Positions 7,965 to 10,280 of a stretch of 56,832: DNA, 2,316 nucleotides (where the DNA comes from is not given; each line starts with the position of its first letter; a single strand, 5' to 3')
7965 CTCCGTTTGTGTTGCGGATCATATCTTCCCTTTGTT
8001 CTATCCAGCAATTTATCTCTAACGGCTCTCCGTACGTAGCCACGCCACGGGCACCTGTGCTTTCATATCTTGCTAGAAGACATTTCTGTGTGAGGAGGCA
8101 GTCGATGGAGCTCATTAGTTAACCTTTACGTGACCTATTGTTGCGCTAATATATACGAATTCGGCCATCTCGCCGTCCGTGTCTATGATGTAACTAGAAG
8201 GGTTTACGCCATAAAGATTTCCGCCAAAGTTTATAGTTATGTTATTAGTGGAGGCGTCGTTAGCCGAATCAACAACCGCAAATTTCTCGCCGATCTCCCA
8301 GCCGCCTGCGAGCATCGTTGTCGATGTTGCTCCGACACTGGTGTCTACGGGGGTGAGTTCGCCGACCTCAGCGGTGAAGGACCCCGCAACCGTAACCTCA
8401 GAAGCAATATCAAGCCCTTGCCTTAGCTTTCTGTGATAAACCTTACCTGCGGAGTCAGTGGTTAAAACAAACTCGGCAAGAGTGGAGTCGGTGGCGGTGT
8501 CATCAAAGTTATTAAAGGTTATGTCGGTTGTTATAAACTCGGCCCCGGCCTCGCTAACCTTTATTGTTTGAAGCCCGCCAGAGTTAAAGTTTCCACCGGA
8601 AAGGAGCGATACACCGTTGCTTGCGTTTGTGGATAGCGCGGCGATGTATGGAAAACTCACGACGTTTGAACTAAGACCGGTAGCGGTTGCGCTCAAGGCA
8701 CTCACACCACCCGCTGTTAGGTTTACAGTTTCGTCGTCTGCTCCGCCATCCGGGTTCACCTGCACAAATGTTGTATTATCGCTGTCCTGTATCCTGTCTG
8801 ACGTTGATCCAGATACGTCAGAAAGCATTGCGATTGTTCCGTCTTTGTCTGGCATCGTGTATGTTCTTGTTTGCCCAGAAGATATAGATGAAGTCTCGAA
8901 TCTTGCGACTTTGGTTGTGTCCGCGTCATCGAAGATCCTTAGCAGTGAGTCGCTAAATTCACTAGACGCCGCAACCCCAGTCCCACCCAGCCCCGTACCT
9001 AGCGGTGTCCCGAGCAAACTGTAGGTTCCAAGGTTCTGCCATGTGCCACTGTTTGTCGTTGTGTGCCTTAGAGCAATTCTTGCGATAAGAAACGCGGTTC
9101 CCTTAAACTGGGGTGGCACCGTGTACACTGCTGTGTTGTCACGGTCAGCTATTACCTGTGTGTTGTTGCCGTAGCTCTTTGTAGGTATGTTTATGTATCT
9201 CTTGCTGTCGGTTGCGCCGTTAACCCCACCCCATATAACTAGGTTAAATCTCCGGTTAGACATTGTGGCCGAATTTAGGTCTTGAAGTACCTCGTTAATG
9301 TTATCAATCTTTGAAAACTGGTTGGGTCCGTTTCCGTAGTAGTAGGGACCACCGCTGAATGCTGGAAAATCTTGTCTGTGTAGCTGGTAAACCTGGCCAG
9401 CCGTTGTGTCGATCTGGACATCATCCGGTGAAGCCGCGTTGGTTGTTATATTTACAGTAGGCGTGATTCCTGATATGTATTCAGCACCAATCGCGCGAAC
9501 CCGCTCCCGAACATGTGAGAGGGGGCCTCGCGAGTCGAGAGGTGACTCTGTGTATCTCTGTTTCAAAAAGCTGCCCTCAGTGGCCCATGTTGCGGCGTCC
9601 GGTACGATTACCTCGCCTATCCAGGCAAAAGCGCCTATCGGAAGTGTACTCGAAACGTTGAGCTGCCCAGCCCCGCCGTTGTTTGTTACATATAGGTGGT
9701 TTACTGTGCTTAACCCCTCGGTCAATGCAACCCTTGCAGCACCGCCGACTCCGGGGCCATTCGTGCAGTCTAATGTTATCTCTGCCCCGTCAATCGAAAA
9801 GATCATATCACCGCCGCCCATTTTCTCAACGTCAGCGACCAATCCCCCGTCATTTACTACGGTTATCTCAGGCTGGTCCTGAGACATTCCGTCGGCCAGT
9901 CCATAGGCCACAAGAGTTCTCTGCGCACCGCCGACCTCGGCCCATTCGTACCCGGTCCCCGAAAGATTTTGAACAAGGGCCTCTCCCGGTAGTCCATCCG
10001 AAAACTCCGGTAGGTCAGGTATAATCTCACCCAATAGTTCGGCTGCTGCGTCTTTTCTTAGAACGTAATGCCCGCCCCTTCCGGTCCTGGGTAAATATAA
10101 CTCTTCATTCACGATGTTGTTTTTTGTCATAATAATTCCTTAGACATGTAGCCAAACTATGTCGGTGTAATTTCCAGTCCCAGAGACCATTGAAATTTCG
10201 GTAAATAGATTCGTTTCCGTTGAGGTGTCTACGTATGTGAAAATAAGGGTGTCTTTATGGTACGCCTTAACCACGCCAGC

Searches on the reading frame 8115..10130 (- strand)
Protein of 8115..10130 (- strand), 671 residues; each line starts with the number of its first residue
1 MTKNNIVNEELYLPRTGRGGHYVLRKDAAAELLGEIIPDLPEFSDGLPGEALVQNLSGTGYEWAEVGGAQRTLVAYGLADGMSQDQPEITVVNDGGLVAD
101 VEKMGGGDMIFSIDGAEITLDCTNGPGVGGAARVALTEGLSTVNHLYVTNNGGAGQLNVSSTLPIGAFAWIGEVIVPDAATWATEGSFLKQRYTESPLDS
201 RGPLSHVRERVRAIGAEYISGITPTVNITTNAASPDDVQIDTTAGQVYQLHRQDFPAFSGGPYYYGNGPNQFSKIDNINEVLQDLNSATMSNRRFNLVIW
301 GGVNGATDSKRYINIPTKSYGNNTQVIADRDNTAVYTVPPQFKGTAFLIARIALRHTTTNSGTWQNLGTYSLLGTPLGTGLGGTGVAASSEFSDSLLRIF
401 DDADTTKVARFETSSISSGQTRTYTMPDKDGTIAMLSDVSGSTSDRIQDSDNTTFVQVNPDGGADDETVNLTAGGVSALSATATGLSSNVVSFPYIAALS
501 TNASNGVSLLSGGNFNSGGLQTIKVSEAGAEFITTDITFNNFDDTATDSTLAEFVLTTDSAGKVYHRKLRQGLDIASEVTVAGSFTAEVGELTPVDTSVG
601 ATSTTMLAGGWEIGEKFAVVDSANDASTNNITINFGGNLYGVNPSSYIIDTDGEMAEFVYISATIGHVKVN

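Call 9: search_protein_families(library=pfam, proteins=[window:8115-10130:-])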
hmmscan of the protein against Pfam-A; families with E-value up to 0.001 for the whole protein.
window:8115-10130:- (671 aa): 0 families

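Call 10: search_protein_families(library=phrogs, proteins=[window:8115-10130:-])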
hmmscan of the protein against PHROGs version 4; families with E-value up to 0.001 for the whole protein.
window:8115-10130:- (671 aa): 1 family
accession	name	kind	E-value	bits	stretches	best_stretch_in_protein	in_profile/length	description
phrog_13925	-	unknown function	2.2e-06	27.4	1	388-479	114-194/640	-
